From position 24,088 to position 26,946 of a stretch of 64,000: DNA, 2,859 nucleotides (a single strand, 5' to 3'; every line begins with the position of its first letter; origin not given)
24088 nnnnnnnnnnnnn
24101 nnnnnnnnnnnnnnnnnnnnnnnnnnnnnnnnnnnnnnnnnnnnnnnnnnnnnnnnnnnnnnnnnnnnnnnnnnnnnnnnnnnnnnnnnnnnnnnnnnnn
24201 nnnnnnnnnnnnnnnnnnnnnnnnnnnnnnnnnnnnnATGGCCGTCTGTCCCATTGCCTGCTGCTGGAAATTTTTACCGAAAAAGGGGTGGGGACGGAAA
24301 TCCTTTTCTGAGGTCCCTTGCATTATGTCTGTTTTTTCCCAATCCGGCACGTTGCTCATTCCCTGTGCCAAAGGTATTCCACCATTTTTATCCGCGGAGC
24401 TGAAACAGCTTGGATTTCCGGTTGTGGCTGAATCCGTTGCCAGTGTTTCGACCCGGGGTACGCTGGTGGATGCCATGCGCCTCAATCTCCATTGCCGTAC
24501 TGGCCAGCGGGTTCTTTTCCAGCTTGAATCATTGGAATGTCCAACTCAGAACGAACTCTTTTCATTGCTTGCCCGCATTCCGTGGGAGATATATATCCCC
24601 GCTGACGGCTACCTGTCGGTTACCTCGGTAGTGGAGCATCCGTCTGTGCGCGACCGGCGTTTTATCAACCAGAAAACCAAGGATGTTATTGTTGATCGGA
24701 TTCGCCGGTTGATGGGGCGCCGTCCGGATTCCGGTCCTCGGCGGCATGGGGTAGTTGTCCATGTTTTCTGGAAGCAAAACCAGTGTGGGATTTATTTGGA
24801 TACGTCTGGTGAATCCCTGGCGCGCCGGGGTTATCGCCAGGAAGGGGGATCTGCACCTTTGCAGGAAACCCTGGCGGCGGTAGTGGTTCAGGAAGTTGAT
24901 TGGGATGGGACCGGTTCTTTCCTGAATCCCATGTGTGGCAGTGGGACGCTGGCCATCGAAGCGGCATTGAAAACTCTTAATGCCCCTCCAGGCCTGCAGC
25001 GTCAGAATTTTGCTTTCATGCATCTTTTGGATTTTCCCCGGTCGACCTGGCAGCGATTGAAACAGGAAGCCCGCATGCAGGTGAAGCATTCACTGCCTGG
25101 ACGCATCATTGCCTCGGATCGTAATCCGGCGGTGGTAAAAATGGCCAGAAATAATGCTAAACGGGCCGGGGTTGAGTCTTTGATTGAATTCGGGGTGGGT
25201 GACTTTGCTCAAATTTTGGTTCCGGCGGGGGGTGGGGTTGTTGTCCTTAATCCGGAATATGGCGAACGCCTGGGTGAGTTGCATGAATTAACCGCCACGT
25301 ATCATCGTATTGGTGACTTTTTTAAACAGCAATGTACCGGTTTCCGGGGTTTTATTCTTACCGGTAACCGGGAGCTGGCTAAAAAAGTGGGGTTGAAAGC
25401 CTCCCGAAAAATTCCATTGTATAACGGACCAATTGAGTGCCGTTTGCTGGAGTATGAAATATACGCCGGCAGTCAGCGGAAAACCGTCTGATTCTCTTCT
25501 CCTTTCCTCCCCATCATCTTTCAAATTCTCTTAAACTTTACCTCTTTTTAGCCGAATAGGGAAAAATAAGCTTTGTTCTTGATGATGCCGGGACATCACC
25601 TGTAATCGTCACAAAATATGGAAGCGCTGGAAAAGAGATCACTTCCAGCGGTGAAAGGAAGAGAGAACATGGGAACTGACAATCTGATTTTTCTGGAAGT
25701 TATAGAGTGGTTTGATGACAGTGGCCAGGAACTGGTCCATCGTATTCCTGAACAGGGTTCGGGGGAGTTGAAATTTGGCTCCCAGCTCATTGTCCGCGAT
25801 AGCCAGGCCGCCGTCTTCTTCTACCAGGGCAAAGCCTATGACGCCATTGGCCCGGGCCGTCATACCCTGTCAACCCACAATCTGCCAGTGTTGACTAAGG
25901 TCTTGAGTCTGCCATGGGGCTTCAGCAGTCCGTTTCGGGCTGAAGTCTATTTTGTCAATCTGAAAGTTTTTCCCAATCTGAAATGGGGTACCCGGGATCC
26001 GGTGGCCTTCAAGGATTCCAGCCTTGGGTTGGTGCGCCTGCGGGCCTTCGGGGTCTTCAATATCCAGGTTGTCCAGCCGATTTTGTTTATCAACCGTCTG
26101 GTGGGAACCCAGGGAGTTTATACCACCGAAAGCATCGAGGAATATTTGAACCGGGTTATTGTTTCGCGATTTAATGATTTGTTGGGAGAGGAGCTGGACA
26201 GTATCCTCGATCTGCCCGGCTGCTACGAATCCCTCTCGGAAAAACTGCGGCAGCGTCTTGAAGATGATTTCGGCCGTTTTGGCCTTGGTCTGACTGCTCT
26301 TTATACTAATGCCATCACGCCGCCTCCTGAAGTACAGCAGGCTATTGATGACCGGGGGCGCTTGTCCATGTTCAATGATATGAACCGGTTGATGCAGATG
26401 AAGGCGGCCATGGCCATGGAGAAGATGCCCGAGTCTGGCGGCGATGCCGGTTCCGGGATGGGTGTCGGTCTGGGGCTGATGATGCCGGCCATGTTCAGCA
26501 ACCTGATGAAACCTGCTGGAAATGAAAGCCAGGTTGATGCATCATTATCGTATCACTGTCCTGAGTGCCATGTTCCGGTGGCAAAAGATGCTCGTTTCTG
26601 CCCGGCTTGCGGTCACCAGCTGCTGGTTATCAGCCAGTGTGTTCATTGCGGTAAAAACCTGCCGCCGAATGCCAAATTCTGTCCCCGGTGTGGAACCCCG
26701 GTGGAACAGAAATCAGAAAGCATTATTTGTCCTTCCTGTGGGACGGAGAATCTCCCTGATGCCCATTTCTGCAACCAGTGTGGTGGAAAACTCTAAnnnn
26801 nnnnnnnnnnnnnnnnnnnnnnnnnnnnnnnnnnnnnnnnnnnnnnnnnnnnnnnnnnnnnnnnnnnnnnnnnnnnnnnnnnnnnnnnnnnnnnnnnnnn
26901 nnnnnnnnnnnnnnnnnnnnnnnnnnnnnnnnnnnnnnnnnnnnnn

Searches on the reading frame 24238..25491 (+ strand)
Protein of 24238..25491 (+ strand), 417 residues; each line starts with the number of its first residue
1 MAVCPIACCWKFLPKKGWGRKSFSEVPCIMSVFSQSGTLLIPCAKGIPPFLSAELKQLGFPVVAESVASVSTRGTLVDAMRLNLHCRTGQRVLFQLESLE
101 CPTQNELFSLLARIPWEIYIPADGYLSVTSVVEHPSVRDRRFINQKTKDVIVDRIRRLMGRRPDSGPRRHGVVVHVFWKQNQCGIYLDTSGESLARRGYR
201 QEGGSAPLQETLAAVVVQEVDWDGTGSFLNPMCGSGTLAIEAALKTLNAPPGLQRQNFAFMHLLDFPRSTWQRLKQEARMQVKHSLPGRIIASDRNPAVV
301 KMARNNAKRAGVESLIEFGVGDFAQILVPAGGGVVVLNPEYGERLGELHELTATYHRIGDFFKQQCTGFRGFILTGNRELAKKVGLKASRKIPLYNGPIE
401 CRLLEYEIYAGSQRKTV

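Call 35: search_protein_families(library=pfam, proteins=[window:24238-25491:+], max_evalue=0.0001)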
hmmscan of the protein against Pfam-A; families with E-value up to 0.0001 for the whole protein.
window:24238-25491:+ (417 aa): 3 families
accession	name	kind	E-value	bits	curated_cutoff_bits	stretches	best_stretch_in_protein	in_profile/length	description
PF01170.24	UPF0020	-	9.1e-44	150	22.3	1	197-403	1-195/197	RMKL-like, methyltransferase domain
PF22020.1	RlmL_1st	-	8.8e-13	48.5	27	1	38-93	1-55/55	RlmL ferredoxin-like domain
PF02926.22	THUMP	-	1.9e-07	31.9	20.6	1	105-188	5-84/84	THUMP domain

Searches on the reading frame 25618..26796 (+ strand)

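Call 35: search_protein_families(library=pfam, proteins=[window:25618-26796:+], max_evalue=0.0001)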
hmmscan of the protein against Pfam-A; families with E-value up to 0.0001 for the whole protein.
window:25618-26796:+ (392 aa): 11 families
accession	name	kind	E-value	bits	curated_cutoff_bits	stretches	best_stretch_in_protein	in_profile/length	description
PF13421.11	Band_7_1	-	8.2e-63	212.3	24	1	40-249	1-209/211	SPFH domain-Band 7 family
PF12773.13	DZR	-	3.3e-24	85.2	27.3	2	314-359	1-45/45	Double zinc ribbon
PF13240.11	Zn_Ribbon_1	-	1.9e-22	78.7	25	3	341-362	2-23/23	zinc-ribbon domain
PF13248.11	Zn_ribbon_3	-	1.3e-12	47.2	27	0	313-335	4-26/26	zinc-ribbon domain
PF17032.10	Zn_ribbon_15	-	4.2e-11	43.9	28.9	0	307-332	48-73/73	zinc-ribbon family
PF01145.31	Band_7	-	6.5e-11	43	23.6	1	58-250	2-162/176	SPFH domain / Band 7 family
PF24460.1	DUF7575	-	6.9e-10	38.6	28.5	0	340-363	5-28/28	Domain of unknown function (DUF7575)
PF24463.1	DUF7577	-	2.3e-08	33.9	28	1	368-392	2-26/27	Domain of unknown function (DUF7577)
PF07191.17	Zn_ribbon_6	-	3.8e-07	30.5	25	0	355-392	3-39/67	Double zinc ribbon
PF18912.6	DZR_2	-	1e-06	28.9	27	0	312-358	8-55/56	Double zinc ribbon domain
PF09297.16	Zn_ribbon_NUD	-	1e-06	28.8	24.8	1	351-377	2-30/32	NADH pyrophosphatase zinc ribbon domain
